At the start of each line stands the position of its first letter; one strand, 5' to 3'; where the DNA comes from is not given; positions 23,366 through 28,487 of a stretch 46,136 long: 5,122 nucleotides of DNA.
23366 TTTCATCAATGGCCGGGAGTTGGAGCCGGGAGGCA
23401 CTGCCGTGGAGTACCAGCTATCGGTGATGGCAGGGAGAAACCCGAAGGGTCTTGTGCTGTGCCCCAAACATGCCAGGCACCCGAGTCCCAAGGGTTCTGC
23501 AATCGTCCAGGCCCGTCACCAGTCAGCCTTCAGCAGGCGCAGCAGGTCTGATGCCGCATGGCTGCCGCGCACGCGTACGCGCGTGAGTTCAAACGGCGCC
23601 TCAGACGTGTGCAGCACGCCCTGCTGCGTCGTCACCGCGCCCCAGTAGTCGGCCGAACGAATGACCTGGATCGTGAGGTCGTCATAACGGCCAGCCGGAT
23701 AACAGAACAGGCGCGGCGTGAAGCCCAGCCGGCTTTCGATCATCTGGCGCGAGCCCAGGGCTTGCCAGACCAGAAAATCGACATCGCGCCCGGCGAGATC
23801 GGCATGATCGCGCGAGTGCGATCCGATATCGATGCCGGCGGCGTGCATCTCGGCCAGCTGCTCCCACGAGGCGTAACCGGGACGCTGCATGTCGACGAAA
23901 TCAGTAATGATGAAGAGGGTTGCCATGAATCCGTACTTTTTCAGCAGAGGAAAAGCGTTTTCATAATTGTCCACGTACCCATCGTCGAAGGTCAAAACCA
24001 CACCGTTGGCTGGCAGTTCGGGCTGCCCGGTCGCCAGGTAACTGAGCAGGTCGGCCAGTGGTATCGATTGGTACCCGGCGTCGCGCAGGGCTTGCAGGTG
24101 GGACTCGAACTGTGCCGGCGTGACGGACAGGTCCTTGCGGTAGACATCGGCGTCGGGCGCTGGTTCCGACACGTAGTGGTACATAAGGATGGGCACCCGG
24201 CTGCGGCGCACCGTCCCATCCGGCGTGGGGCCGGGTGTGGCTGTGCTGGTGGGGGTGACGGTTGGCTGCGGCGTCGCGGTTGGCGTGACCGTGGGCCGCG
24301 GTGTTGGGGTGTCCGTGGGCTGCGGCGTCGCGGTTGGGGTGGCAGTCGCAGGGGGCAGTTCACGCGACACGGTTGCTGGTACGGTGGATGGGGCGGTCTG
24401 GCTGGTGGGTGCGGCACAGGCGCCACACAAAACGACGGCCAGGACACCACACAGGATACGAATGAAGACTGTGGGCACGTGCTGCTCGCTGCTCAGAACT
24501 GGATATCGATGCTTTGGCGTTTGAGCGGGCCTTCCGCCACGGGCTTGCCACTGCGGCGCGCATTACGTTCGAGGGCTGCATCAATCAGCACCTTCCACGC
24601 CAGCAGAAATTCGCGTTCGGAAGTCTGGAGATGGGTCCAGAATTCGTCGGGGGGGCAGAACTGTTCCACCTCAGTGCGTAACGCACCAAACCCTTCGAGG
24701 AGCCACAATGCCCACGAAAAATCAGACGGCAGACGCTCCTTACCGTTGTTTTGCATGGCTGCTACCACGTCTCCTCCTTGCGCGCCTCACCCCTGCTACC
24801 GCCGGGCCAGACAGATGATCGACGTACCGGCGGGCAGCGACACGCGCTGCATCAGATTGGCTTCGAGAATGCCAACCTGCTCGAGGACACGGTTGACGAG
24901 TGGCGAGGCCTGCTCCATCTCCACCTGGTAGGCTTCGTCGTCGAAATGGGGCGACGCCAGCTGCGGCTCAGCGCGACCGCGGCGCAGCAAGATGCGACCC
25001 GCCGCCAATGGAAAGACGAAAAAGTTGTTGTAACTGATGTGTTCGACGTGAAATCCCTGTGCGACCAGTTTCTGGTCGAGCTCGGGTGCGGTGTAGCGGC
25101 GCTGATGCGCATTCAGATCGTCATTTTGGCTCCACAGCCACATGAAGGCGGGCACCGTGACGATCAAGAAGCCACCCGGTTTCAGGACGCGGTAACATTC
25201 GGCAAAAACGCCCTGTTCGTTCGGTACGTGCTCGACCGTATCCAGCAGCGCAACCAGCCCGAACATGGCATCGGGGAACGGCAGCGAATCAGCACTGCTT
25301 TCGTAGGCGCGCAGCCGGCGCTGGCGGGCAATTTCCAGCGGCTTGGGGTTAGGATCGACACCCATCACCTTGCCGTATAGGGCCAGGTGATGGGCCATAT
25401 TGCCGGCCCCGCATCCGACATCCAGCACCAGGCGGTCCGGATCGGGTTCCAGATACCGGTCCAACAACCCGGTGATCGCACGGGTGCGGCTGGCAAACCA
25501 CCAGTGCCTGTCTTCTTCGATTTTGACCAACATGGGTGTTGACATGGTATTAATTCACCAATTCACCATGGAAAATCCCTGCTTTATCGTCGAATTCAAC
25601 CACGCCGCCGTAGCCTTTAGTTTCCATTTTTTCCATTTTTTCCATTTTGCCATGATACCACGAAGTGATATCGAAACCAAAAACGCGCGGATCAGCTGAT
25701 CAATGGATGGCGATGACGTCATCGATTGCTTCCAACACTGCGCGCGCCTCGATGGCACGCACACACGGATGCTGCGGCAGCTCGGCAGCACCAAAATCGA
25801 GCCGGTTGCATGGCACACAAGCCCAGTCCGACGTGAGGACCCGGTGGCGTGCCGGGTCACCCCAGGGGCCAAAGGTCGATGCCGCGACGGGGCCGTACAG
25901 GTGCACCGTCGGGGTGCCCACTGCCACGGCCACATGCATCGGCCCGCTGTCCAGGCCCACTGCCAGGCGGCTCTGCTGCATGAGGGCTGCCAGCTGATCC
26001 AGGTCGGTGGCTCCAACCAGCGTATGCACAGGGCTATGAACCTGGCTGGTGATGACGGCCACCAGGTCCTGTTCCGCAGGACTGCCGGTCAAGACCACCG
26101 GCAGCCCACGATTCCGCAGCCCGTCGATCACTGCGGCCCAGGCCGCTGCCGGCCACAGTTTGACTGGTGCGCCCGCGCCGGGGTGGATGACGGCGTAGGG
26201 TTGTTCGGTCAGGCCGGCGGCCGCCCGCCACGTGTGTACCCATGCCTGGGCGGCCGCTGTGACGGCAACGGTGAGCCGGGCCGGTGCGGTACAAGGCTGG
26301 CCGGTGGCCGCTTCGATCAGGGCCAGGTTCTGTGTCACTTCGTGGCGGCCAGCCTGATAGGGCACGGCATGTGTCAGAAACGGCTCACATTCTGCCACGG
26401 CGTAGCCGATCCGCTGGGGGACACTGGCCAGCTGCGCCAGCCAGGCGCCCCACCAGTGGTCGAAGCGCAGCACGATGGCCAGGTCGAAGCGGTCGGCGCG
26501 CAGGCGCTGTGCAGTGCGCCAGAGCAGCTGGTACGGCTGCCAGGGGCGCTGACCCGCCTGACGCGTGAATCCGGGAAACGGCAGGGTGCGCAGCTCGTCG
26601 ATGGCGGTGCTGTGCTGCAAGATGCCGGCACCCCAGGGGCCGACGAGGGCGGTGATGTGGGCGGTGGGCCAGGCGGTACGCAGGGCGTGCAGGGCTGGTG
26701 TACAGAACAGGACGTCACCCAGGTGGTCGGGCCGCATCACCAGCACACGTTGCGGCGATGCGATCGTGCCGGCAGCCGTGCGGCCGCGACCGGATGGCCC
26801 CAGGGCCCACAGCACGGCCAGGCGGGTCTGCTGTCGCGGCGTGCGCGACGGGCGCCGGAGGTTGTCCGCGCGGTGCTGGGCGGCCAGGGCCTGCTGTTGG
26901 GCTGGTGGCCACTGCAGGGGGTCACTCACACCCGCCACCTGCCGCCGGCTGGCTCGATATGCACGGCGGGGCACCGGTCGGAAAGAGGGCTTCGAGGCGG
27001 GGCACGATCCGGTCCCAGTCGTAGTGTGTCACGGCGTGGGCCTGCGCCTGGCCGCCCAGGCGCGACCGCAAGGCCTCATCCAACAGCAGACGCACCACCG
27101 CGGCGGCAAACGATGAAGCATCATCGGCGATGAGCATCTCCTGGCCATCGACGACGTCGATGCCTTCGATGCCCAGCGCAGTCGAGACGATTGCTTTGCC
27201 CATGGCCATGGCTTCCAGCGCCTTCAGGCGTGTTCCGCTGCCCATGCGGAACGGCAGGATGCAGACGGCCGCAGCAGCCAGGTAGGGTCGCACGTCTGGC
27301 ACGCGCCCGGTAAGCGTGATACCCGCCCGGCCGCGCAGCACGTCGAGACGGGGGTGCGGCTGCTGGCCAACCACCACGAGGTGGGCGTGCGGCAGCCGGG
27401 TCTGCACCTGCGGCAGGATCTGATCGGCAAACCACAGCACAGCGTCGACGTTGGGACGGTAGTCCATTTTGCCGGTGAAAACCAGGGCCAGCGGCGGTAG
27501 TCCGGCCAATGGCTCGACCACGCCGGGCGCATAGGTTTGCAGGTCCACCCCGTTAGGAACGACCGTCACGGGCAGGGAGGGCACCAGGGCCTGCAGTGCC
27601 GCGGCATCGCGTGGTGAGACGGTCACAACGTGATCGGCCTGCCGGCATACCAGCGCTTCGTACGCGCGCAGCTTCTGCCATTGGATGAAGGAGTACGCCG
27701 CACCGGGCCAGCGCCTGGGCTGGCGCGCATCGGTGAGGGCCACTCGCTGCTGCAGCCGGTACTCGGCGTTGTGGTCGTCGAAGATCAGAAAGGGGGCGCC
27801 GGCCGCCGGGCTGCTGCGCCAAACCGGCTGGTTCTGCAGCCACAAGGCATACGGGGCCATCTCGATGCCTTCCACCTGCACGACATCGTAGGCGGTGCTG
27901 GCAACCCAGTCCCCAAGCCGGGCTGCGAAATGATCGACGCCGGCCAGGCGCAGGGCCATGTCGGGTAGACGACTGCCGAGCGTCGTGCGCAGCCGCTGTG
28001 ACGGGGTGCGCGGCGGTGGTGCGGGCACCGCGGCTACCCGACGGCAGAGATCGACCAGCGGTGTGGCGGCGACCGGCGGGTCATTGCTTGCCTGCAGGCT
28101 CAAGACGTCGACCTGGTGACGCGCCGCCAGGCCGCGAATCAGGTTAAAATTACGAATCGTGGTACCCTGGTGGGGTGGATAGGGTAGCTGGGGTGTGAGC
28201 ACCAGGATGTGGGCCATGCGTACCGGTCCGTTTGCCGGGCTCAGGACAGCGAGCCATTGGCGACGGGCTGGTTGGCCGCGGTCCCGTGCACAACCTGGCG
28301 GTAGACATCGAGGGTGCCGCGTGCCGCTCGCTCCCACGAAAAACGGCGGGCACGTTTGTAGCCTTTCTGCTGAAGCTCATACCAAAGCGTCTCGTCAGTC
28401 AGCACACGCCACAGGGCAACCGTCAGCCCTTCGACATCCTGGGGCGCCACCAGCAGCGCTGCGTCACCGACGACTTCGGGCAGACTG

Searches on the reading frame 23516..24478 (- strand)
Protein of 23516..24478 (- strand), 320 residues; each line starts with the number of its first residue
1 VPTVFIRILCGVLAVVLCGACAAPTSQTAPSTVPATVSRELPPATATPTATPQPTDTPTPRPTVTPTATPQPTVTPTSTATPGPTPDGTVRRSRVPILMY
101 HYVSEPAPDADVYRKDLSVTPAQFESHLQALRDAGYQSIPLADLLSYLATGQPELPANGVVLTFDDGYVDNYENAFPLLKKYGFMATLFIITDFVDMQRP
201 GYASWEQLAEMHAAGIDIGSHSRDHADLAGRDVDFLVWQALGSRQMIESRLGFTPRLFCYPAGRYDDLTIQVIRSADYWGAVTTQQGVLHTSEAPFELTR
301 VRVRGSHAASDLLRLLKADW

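Call 36: search_protein_families(library=pfam, proteins=[window:23516-24478:-], max_evalue=0.001)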
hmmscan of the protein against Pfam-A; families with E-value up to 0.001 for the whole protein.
window:23516-24478:- (320 aa): 1 family
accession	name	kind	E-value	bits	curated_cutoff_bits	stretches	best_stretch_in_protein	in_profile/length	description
PF01522.26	Polysacc_deac_1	-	2.2e-28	99.1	23.1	1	156-278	5-121/124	Polysaccharide deacetylase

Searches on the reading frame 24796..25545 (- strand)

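Call 24: search_protein_families(library=ncbifam, proteins=[window:24796-25545:-], max_evalue=1e-8)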
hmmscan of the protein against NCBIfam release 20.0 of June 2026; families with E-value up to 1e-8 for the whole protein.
window:24796-25545:- (249 aa): 9 families
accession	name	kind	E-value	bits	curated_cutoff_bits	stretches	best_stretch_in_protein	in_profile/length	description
NF045667.1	MTase_DVU1556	equivalog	2.3e-19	69.7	155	1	31-171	17-166/213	DVU_1556 family methyltransferase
TIGR01934.1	MenG_MenH_UbiE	subfamily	1.7e-13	50.4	158.35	1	35-129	38-141/223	ubiquinone/menaquinone biosynthesis methyltransferase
NF001244.0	PRK00216.1-5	equivalog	4.2e-12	45.9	216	1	33-129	45-153/236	bifunctional demethylmenaquinone methyltransferase/2-methoxy-6-polyprenyl-1,4-benzoquinol methylase UbiE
TIGR01983.1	UbiG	equivalog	4.8e-11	42.4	102.95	1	39-130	52-152/228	bifunctional 2-polyprenyl-6-hydroxyphenol methylase/3-demethylubiquinol 3-O-methyltransferase UbiG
NF041537.1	ArsM_AhpD_UU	exception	1.2e-10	40.7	510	1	39-130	79-181/345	arsenite methyltransferase/AhpD domain selenoprotein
NF043040.1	corrin_prot_MT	hypoth_equivalog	3.2e-10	39.8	180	1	36-130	41-148/216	corrinoid protein-associated methyltransferase CpaM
NF047649.1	MTase_UXPK_star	exception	9.2e-10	38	460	1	36-130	77-182/283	methyltransferase/UXPK-star double selenoprotein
NF041536.1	ArsM_DUF2284_UU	exception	2.5e-09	36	575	1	39-130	79-181/459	arsenite methyltransferase/DUF2284 domain selenoprotein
NF010703.0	PRK14103.1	equivalog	5.3e-09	35.9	320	1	19-134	13-129/256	trans-aconitate 2-methyltransferase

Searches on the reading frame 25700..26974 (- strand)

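Call 22: search_protein_families(library=ncbifam, proteins=[window:25700-26974:-], max_evalue=0.00001)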
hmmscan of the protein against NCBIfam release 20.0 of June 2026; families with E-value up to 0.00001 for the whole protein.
window:25700-26974:- (424 aa): 6 families
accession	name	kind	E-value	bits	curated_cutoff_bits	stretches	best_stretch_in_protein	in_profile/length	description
TIGR02201.1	heptsyl_trn_III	equivalog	7.3e-45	153.5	170.2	1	76-388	1-313/344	putative lipopolysaccharide heptosyltransferase III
NF007742.0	PRK10422.1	equivalog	1.4e-37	129.4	467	1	74-388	5-315/352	lipopolysaccharide core heptosyltransferase RfaQ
TIGR02195.1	heptsyl_trn_II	equivalog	2.3e-33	115.8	134.6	1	76-419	1-336/339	lipopolysaccharide heptosyltransferase II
TIGR02193.1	heptsyl_trn_I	equivalog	8.7e-28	97.5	185.3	1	76-382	1-303/320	lipopolysaccharide heptosyltransferase I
NF008162.0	PRK10916.1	equivalog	1.4e-19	70.5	569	1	76-377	2-304/348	ADP-heptose--LPS heptosyltransferase RfaF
NF008204.0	PRK10964.1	equivalog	1.1e-10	41.2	437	1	256-373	176-292/322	lipopolysaccharide heptosyltransferase RfaC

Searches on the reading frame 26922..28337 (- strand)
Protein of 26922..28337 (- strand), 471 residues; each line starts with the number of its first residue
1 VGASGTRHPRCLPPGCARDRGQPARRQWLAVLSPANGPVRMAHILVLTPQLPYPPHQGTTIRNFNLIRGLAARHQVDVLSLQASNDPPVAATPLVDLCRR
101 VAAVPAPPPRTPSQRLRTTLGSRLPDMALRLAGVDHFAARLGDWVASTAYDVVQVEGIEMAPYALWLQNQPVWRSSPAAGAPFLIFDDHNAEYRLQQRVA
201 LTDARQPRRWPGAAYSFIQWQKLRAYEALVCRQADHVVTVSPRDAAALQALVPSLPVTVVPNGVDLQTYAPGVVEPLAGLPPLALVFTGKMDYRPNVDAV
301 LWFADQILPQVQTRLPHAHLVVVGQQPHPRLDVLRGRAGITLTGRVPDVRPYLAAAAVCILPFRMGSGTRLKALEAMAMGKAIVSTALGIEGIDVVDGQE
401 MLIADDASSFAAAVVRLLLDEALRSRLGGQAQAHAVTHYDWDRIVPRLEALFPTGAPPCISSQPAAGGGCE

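Call 22: search_protein_families(library=ncbifam, proteins=[window:26922-28337:-], max_evalue=0.00001)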
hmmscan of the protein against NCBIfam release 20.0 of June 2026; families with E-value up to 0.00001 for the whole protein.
window:26922-28337:- (471 aa): 8 families
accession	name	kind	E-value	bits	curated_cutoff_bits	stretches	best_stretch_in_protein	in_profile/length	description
TIGR03087.1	stp1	hypoth_equivalog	8.3e-74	249.1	316.65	2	209-452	148-394/397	TIGR03087 family PEP-CTERM/XrtA system glycosyltransferase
TIGR04063.1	stp3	hypoth_equivalog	8e-11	41.4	442.05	1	221-451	145-391/397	TIGR04063 family PEP-CTERM/XrtA system glycosyltransferase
TIGR03999.1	thiol_BshA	equivalog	2.9e-10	39.6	273.7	1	232-452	143-370/375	N-acetyl-alpha-D-glucosaminyl L-malate synthase BshA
TIGR03088.1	stp2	hypoth_equivalog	2e-09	37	409.05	1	253-452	158-370/374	TIGR03088 family PEP-CTERM/XrtA system glycosyltransferase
TIGR03449.1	mycothiol_MshA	equivalog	3.6e-08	32.7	462.5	1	351-452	293-400/406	D-inositol-3-phosphate glycosyltransferase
NF053787.1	GlcN_PG_synth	equivalog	1.5e-07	30.6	480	1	222-449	132-353/361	N-acetylglucosaminyl phosphatidylglycerol synthase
TIGR04047.1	MSMEG_0565_glyc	hypoth_equivalog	3.4e-07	29.7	259.85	0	336-443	257-362/373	MSMEG_0565 family glycosyltransferase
NF038229.1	Glyco4_Geo_Pelo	equivalog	6.7e-06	25.3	400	0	331-452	211-333/338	GPMC system family 4 glycosyltransferase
